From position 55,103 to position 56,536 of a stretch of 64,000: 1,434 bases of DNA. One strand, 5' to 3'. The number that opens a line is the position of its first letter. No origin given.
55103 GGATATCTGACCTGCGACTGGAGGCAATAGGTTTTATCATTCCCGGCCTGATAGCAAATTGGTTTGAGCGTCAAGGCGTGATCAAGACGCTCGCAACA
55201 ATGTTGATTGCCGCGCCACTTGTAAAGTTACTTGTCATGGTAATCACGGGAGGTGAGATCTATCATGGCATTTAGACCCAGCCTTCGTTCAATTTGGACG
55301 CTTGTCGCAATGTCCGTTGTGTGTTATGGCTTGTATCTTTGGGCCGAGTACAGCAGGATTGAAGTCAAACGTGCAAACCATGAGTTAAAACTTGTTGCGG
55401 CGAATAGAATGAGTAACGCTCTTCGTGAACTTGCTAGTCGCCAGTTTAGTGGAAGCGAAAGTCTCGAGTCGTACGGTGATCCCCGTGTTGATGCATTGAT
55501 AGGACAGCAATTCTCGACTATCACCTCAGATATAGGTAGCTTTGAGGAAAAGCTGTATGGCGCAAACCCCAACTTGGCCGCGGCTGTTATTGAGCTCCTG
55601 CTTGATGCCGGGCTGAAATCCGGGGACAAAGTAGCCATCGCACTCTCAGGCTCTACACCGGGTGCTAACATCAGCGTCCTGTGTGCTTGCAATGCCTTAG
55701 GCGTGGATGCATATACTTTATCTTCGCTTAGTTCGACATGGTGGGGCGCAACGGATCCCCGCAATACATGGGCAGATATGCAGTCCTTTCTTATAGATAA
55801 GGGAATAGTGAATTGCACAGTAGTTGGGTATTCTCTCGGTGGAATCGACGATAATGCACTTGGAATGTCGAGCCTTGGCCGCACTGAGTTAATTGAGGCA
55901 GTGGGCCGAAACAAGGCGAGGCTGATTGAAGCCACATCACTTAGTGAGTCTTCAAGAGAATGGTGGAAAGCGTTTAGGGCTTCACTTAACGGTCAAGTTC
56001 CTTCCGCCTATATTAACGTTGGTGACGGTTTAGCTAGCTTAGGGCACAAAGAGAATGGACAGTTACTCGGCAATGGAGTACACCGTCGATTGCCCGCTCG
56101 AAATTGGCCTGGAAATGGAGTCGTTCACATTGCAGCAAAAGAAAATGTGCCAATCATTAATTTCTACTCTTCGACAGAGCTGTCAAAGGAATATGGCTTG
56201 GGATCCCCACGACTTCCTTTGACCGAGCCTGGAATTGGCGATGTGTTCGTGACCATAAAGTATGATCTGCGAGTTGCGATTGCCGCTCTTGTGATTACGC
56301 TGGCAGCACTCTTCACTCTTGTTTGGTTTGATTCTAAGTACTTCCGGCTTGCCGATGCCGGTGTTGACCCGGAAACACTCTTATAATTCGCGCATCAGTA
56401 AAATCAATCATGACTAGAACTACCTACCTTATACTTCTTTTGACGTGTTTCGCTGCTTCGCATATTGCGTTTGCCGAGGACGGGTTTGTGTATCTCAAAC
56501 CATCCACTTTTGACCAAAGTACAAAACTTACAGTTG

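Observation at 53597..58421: Poly-gamma-glutamate locus with canonical pgsB/pgsC but a non-CapA third gene and two secreted accessory proteins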

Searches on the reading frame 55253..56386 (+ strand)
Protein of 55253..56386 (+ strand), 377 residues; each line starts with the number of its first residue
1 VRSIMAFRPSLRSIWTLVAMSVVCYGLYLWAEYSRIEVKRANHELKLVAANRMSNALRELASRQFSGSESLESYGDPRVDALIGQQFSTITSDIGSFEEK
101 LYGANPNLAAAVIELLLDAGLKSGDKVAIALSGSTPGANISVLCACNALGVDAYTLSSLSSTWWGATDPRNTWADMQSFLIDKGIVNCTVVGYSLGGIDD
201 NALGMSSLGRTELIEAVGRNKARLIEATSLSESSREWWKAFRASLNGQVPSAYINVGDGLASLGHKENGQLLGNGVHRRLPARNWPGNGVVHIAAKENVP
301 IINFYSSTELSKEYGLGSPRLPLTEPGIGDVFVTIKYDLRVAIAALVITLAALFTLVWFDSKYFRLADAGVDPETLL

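Call 3: search_protein_families(library=ncbifam, proteins=[window:55253-56386:+], max_evalue=0.01)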
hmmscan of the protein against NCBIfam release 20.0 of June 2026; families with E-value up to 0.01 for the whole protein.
window:55253-56386:+ (377 aa): 1 family
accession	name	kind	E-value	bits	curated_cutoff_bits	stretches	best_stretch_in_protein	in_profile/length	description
TIGR04332.1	gamma_Glu_sys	subfamily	7.6e-67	225.7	100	1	15-317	2-300/307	poly-gamma-glutamate system protein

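Call 4: search_protein_families(library=pfam, proteins=[window:55253-56386:+], max_evalue=0.1)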
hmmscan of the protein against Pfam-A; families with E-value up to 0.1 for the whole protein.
window:55253-56386:+ (377 aa): 1 family
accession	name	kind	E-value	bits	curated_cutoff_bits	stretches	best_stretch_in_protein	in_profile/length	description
PF04932.20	Wzy_C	-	0.059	13.6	31.7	0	8-59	35-85/149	O-Antigen ligase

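Call 34: find_homologous_proteins(query=window:55253-56386:+, max_evalue=0.00001)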
Query window:55253-56386:+ (377 aa): 47 proteins with E <= 0.00001 among 8000 candidates.
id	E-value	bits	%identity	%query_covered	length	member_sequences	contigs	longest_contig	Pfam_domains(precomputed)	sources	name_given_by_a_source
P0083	2.3e-244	828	100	99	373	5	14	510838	-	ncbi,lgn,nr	ncbi:poly-gamma-glutamate system protein [bacterium]|nr:poly-gamma-glutamate system protein [bacteri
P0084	4.9e-177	607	68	99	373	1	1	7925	-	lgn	-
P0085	6.4e-173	593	68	99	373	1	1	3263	-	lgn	-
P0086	1.7e-171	588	67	99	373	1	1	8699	-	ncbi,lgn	-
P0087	5.3e-171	587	67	99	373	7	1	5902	-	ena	-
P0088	1.9e-162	559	65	99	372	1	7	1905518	-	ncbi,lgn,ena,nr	ncbi:MAG: poly-gamma-glutamate system protein [Calditrichaeota bacterium]|nr:poly-gamma-glutamate sy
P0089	4.2e-157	541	65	95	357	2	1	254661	-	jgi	-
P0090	7.3e-156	537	60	99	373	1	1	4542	-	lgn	-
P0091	5.3e-154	531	61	99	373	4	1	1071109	-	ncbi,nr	ncbi:MAG: poly-gamma-glutamate system protein [bacterium]|nr:poly-gamma-glutamate system protein [ba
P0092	5.5e-151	521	63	95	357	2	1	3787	-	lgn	-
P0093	3.0e-150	519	63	99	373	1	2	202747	-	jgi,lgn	-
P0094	3.7e-149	515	59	99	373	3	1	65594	-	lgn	-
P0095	1.1e-148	513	60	99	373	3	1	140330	-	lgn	-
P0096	3.0e-144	499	60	99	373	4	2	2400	-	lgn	-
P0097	1.2e-141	490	58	99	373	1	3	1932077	-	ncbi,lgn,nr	ncbi:MAG: poly-gamma-glutamate system protein [Calditrichaeota bacterium]|nr:poly-gamma-glutamate sy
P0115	1.2e-75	273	38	98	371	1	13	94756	-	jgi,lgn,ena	-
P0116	2.7e-63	233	39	93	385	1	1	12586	-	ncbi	-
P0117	7.6e-62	228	36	97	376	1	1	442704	-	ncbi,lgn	ncbi:MAG: poly-gamma-glutamate system protein [Acidobacteriota bacterium]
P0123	3.7e-58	216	37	88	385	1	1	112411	-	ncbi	ncbi:MAG: poly-gamma-glutamate system protein [Bacteroidota bacterium]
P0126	2.5e-49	187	38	80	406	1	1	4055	-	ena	-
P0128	1.4e-39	154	29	94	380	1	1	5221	-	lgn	-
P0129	1.5e-20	92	28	68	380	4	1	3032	-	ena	-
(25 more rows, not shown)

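Call 35: find_encoding_contigs(protein=P0117, flank=8000, max_places=1)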
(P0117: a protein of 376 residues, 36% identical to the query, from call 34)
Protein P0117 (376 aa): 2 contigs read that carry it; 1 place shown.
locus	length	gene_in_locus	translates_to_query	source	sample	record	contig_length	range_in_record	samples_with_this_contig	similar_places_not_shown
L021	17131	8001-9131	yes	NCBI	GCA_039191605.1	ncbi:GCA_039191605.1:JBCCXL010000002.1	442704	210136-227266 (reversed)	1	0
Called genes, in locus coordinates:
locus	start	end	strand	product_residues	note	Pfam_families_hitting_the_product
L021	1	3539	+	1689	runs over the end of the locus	PF07719:TPR_2 (faint), PF17874:TPR_MalT (faint), PF00515:TPR_1 (faint), PF13424:TPR_12 (weak), PF12770:CHAT, PF01364:Peptidase_C25 (faint)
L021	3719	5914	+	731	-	PF00270:DEAD, PF04851:ResIII (weak), PF00271:Helicase_C, PF25399:DeaD_dimer, PF03880:DbpA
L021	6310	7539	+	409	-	PF08245:Mur_ligase_M (weak)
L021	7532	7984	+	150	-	PF14102:Caps_synth_CapC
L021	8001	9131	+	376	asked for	-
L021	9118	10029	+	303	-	-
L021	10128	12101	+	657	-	-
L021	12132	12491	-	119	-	-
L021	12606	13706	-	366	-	PF27098:Rv0959_3rd, PF13519:VWA_2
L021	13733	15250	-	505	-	-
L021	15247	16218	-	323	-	PF01946:Thi4 (faint), PF03486:HI0933_like (faint), PF07992:Pyr_redox_2, PF13434:Lys_Orn_oxgnase (faint), PF00890:FAD_binding_2 (faint), PF01266:DAO (faint), PF13738:Pyr_redox_3, PF00070:Pyr_redox, +1 more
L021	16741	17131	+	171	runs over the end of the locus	PF00210:Ferritin, PF02915:Rubrerythrin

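Call 36: find_encoding_contigs(protein=P0123, flank=8000, max_places=1)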
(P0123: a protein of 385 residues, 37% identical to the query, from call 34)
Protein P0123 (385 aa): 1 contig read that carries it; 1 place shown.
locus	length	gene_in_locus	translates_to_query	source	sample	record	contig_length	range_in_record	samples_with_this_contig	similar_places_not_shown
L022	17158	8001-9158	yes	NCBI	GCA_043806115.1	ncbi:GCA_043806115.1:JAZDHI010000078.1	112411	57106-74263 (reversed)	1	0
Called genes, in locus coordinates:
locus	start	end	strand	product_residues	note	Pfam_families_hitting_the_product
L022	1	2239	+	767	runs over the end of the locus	PF00933:Glyco_hydro_3, PF01915:Glyco_hydro_3_C, PF14310:Fn3-like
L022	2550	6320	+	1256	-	PF08126:Propeptide_C25, PF01364:Peptidase_C25, PF18962:Por_Secre_tail (faint), PF13860:FlgD_ig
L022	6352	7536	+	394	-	PF08245:Mur_ligase_M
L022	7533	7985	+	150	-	PF14102:Caps_synth_CapC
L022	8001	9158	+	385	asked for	-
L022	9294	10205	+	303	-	-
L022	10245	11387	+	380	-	-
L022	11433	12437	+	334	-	PF08309:LVIVD (weak)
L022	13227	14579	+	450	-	PF00512:HisKA, PF02518:HATPase_c, PF00072:Response_reg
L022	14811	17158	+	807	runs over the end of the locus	PF12704:MacB_PCD, PF02687:FtsX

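Call 37: find_encoding_contigs(protein=P0115, flank=8000, max_places=1)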
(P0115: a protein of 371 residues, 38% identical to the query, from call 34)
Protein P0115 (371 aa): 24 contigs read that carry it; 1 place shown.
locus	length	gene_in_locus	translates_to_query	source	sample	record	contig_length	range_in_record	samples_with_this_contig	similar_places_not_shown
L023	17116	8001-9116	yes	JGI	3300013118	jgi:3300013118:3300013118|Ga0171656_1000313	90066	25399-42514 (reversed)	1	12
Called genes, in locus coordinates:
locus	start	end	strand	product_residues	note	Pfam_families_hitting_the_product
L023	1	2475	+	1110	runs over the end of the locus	PF26549:Tricorn_N, PF07676:PD40, PF26550:Tricorn_2nd, PF07676:PD40, PF26549:Tricorn_N, PF26550:Tricorn_2nd, PF14684:Tricorn_C1, PF14685:PDZ_Tricorn, +3 more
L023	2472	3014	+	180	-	PF13302:Acetyltransf_3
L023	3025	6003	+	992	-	PF09587:PGA_cap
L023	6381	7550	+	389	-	-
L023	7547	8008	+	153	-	PF14102:Caps_synth_CapC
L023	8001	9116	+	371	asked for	-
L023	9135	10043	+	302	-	-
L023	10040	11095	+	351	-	-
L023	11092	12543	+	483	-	PF19527:DUF6055 (weak), PF18962:Por_Secre_tail (faint)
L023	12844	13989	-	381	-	-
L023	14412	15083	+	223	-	-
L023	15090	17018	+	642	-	PF05226:CHASE2, PF00211:Guanylate_cyc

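Call 50: find_encoding_contigs(protein=P0128, flank=8000, max_places=1)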
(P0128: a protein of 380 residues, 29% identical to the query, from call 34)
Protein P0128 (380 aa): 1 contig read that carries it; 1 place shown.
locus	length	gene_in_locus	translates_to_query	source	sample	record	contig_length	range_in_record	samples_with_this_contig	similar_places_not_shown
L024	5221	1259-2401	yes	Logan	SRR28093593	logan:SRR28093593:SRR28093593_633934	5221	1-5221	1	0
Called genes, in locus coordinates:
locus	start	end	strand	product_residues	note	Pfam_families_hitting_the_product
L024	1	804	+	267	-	?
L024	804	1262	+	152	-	PF14102:Caps_synth_CapC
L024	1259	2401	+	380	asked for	-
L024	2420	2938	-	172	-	PF03692:CxxCxxCC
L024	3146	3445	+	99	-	-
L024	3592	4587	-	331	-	PF13185:GAF_2, PF01590:GAF, PF13492:GAF_3 (weak), PF00990:GGDEF, PF17853:GGDEF_2 (weak)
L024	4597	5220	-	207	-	?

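Call 51: find_encoding_contigs(protein=P0116, flank=8000, max_places=1)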
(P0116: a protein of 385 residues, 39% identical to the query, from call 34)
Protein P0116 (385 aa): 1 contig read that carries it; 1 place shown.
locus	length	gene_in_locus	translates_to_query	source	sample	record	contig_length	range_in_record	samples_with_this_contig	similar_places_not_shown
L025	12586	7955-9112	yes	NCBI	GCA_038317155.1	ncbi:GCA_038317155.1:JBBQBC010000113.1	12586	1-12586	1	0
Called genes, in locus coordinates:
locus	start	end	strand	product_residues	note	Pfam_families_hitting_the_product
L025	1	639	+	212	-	?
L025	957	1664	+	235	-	PF19580:Exo_endo_phos_3 (weak), PF03372:Exo_endo_phos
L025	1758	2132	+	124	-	PF18962:Por_Secre_tail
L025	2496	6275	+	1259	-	PF08126:Propeptide_C25, PF01364:Peptidase_C25, PF18962:Por_Secre_tail (faint), PF13860:FlgD_ig (weak)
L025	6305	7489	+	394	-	PF08245:Mur_ligase_M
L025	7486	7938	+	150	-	PF14102:Caps_synth_CapC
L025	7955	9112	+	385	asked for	-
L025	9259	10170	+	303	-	-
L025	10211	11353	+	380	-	-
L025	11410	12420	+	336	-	PF08309:LVIVD (weak)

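Call 75: search_solved_structures(query=A5, max_evalue=10, show_alignments=1)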
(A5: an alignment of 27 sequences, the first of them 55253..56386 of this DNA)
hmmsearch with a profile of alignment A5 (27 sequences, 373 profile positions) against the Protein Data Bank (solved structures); distinct sequences matched with E-value up to 10: 6.
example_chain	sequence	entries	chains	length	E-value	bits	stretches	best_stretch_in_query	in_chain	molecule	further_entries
1sig_A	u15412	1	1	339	0.93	11.6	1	31-82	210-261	RNA POLYMERASE PRIMARY SIGMA FACTOR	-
1vgw_A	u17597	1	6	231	1.2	11.1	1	168-209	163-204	4-diphosphocytidyl-2C-methyl-D-erythritol synthase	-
1vgz_A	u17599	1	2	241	1.3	11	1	168-209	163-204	4-diphosphocytidyl-2C-methyl-D-erythritol synthase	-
4ljz_F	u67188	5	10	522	1.5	10.8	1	32-82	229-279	RNA polymerase sigma factor RpoD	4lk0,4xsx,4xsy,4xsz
5vt0_L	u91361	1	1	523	1.5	10.8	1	32-82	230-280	RNA polymerase sigma factor RpoD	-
8k59_F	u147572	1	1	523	1.5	10.8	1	32-82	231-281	RNA polymerase sigma factor RpoD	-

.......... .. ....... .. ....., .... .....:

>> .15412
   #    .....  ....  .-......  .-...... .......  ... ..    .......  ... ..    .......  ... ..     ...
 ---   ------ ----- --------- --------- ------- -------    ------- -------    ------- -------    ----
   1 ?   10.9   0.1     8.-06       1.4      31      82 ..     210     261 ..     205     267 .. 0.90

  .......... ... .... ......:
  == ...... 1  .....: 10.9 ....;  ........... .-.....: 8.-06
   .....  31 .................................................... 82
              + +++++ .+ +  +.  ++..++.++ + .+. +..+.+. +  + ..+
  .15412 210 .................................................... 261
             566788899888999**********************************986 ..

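Call 77: search_protein_families(alignment_id=A5, library=pfam, max_evalue=1)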
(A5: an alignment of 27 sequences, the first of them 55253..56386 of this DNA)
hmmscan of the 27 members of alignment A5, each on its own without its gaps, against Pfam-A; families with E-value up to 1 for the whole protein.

A. member 1, window:55253-56386:+ (377 aa): 2 families
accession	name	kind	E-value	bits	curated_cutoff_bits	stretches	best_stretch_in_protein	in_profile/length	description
PF04932.20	Wzy_C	-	0.059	13.6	31.7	0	8-59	35-85/149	O-Antigen ligase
PF00374.24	NiFeSe_Hases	-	0.34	10.2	25.8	1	200-246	358-404/508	Nickel-dependent hydrogenase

B. families by the number of members that match (of 27 scanned): 12 families
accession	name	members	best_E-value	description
PF16962.11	ABC_export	1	0.0015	Putative ABC exporter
PF04932.20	Wzy_C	1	0.059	O-Antigen ligase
PF09179.16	TilS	1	0.062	TilS substrate binding domain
PF05767.17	Pox_A14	1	0.076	Poxvirus virion envelope protein A14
PF07946.19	CCDC47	1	0.088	PAT complex subunit CCDC47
PF04992.19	RNA_pol_Rpb1_6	1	0.094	RNA polymerase Rpb1, domain 6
PF00960.24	Neocarzinostat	1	0.11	Neocarzinostatin family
PF01075.23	Glyco_transf_9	1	0.11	Glycosyltransferase family 9 (heptosyltransferase)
PF02254.24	TrkA_N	1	0.18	TrkA-N domain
PF15604.11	Ntox15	1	0.19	Novel toxin 15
PF23828.1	DUF7198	1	0.22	Family of unknown function (DUF7198)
PF00374.24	NiFeSe_Hases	1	0.34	Nickel-dependent hydrogenase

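Call 81: find_encoding_contigs(protein=P0129, flank=8000, max_places=1)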
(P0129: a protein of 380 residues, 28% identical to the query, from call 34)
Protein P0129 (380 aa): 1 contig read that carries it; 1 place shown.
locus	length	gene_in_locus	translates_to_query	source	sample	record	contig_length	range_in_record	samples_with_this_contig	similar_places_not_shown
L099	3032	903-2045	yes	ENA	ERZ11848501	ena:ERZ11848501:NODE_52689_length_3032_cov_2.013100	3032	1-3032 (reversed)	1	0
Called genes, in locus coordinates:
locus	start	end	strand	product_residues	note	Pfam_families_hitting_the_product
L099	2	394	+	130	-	?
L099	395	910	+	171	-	PF14102:Caps_synth_CapC, PF11045:YbjM (faint)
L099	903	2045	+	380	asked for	-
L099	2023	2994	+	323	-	-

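Call 82: find_encoding_contigs(protein=P0126, flank=8000, max_places=1)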
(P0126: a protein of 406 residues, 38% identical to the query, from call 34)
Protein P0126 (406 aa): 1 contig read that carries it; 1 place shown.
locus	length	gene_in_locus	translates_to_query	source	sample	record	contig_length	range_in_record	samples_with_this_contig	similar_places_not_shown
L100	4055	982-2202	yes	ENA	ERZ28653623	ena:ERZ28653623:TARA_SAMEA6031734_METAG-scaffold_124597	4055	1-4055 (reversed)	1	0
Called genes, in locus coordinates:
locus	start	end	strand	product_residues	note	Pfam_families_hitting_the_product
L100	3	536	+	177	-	?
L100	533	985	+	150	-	PF14102:Caps_synth_CapC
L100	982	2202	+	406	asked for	-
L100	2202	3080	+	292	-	-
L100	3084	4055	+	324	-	?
